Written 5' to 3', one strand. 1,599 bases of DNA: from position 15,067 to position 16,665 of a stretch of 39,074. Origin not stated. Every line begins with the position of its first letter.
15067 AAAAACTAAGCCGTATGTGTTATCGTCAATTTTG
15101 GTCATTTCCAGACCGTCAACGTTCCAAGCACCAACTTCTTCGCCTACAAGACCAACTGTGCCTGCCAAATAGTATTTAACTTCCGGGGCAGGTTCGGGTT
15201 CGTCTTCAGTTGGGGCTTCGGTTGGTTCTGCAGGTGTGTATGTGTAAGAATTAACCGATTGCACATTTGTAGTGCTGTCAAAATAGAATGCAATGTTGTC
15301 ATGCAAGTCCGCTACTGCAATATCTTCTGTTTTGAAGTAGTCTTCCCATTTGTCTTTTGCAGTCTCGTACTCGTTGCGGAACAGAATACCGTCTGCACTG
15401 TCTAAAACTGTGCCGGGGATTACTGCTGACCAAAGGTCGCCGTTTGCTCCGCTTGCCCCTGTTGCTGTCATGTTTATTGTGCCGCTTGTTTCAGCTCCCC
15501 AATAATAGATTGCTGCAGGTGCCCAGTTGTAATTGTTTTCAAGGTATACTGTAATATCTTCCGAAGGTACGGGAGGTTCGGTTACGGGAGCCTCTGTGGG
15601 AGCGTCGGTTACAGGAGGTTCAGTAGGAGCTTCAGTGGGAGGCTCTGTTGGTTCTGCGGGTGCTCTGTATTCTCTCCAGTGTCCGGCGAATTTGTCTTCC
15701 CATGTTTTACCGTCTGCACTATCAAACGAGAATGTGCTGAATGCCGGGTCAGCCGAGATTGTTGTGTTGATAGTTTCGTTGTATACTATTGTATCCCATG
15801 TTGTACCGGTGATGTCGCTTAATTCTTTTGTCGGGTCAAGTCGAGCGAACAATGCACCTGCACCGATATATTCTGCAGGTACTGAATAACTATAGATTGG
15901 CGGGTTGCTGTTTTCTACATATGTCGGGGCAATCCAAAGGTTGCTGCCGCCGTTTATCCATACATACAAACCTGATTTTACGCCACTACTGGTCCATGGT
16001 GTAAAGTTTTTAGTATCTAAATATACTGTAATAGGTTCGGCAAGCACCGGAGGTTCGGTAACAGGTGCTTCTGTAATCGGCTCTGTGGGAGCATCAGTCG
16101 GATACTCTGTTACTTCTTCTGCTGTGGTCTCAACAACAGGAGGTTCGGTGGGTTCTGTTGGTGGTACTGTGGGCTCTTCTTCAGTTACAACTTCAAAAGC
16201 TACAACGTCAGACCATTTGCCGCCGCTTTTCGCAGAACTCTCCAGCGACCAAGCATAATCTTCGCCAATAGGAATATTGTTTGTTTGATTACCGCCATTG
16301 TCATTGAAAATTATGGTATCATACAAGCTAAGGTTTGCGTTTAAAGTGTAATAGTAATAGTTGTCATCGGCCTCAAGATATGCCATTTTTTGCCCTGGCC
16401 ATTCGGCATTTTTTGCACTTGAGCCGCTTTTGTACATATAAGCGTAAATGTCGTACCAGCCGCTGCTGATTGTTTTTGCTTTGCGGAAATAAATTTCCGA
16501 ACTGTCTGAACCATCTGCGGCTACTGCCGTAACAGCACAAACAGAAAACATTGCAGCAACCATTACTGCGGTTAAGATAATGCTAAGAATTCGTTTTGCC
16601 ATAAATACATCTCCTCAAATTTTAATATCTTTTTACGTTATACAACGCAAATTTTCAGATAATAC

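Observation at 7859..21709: Compact three-gene, wall-tethered amylosome-like starch-degradation locus inserted between housekeeping operons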

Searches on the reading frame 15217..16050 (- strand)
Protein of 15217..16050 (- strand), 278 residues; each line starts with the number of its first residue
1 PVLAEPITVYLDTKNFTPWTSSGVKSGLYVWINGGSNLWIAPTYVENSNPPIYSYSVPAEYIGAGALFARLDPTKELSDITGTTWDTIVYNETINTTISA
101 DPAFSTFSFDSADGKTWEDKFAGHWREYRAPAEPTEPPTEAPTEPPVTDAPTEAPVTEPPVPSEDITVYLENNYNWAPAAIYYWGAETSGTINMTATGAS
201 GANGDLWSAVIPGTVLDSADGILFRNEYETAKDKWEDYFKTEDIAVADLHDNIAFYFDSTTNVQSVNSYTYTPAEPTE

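Call 52: find_related_loci(query=A1, collection=metagenome_contigs, flank=10000)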
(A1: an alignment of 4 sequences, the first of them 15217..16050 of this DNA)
Query A1 (278 aa) in metagenome_contigs; peptide patterns used: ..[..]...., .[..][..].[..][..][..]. (x = any residue, [..] = any of these).
279 stretches matched a pattern, but none encodes a relative of the query by tblastn (E <= 1e-3).

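Call 53: predict_structure(alignment_id=A1)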
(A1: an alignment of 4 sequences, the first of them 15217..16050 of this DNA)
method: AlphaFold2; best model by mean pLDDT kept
length: 278 residues; sequences in the alignment: 4
mean_pLDDT: 51.6   pTM: 0.36
mean pLDDT of the five models: 51.6, 50.6, 50.1, 48.7, 48.4
residues with pLDDT >= 90: 0; 70-90: 33; 50-70: 107; < 50: 138
segments of 3 or more residues with pLDDT < 50: 1-3, 14-22, 48-50, 102-160, 172-177, 201-204, 226-278
pLDDT, mean of each block of 10 residues (from residue 1): 60 49 61 73 57 72 70 63 63 56 40 35 33 34 43 43 59 51 66 61 57 68 51 39 33 42 33 30
secondary structure, 60 per line:
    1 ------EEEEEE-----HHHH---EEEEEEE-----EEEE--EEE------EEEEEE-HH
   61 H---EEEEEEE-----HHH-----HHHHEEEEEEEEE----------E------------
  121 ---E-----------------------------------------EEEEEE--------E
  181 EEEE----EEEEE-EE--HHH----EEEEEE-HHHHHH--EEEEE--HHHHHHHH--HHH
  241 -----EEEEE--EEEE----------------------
elements in order: E7-12 H18-21 E25-31 E37-40 E43-45 E52-57 E65-71 H85-88 E89-97 E166-171 E180-184 E189-193 E206-211 H213-218 E221-225 H228-235 E246-250 E253-256

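Call 82: fold_search(model_id=the predicted structure, library=pdb)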
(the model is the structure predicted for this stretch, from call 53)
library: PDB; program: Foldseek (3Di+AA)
matches with E <= 10: 1762; with E <= 0.001: 0
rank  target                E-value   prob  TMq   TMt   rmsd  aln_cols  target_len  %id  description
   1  1cbv_H                1.7e-03  0.92  0.20  0.24  16.4       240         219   10  AN AUTOANTIBODY TO SINGLE-STRANDED DNA: COMPARISON OF THE THREE-DIMENSIONAL STRUCTURES OF THE UNLIGANDED FAB AND A DEO (released 1994-01-31)
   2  6a0x_A                4.6e-03  0.84  0.21  0.25  18.0       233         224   13  Crystal structure of broadly neutralizing antibody 13D4 (released 2018-06-20)
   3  7k37_H                5.4e-03  0.85  0.20  0.25  15.4       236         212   11  Structure of full-length influenza HA with a head-binding antibody at pH 7.8 (released 2020-11-11)
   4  1ub6_A                6.0e-03  0.75  0.19  0.24  18.1       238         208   10  Crystal structure of Antibody 19G2 with sera ligand (released 2004-04-20)
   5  3gi8_H                6.4e-03  0.69  0.19  0.23  17.8       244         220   11  Crystal Structure of ApcT K158A Transporter Bound to 7F11 Monoclonal Fab Fragment (released 2009-08-18)
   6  5dq9_A                6.4e-03  0.63  0.18  0.22  18.4       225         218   11  Structure of S55-3 Fab in complex with Lipid A (released 2016-03-09)
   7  5xbm_B                6.7e-03  0.87  0.22  0.27  16.0       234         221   12  Structure of SCARB2-JL2 complex (released 2018-06-27)
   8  5dq9_H                7.1e-03  0.57  0.18  0.22  17.0       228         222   10  Structure of S55-3 Fab in complex with Lipid A (released 2016-03-09)
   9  7upw_D                7.5e-03  0.85  0.22  0.26  17.5       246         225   13  Three RBD-down state of SARS-CoV-2 D614G spike in complex with the SP1-77 neutralizing antibody Fab fragment (released 2022-08-10)
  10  6xjz_C                7.5e-03  0.38  0.16  0.19  17.8       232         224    8  Crystal structure of a self-alkylating ribozyme - apo form (released 2022-01-19)
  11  6njl_K                7.9e-03  0.63  0.18  0.22  16.5       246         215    9  Architecture and subunit arrangement of native AMPA receptors (released 2019-04-24)
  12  1hin_H                8.8e-03  0.54  0.17  0.21  17.4       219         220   10  STRUCTURAL EVIDENCE FOR INDUCED FIT AS A MECHANISM FOR ANTIBODY-ANTIGEN RECOGNITION (released 1994-01-31)
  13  1ibg_H                9.3e-03  0.72  0.21  0.26  15.9       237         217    8  STRUCTURE AND SPECIFICITY OF THE ANTI-DIGOXIN ANTIBODY 40-50 (released 1995-05-08)
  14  9wai_E                9.3e-03  0.69  0.18  0.21  17.5       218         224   10  Yeast-expressed polio type 1 stablized virus-like particles with 3G10 Fab (released 2026-03-04)
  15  8v9d_I                9.3e-03  0.54  0.18  0.21  18.5       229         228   12  Structure of human AQP4 with a pathogenic autoantibody - rAB 186 (released 2024-12-11)
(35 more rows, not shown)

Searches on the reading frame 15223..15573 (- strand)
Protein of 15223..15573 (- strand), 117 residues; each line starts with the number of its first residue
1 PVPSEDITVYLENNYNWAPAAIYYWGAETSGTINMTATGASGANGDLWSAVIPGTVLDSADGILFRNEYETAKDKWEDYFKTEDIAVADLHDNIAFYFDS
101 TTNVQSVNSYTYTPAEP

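Call 25: search_protein_families(library=pfam, proteins=[window:15223-15573:-], max_evalue=10)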
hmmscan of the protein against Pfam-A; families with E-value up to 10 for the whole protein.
seq(117 aa): 1 family
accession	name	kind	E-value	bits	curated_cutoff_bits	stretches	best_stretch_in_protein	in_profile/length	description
PF16738.10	CBM26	-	0.028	15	28.1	1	9-68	1-60/70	Starch-binding module 26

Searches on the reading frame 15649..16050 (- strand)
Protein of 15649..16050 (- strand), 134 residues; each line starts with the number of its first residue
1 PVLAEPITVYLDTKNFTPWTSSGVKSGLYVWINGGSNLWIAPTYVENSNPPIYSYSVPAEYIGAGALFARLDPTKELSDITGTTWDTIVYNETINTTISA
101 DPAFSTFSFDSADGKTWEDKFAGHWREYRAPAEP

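Call 23: search_protein_families(library=pfam, proteins=[window:15649-16050:-], max_evalue=10)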
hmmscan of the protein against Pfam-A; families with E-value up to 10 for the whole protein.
seq(134 aa): 1 family
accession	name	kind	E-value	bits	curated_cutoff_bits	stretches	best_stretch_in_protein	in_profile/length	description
PF18637.7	AUDH_Cupin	-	0.2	11.5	25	1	64-123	103-163/308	Aldos-2-ulose dehydratase/isomerase (AUDH) Cupin domain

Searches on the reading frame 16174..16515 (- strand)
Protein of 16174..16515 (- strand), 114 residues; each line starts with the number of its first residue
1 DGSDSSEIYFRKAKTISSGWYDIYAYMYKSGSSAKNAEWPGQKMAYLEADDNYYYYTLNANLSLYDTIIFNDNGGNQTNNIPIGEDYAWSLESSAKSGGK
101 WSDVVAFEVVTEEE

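Call 23: search_protein_families(library=pfam, proteins=[window:16174-16515:-], max_evalue=10)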
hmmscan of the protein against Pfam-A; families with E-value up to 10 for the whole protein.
seq(114 aa): 1 family
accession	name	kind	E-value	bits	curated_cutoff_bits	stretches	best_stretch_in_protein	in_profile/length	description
PF16738.10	CBM26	-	4.8e-15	55.9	28.1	1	17-81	6-68/70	Starch-binding module 26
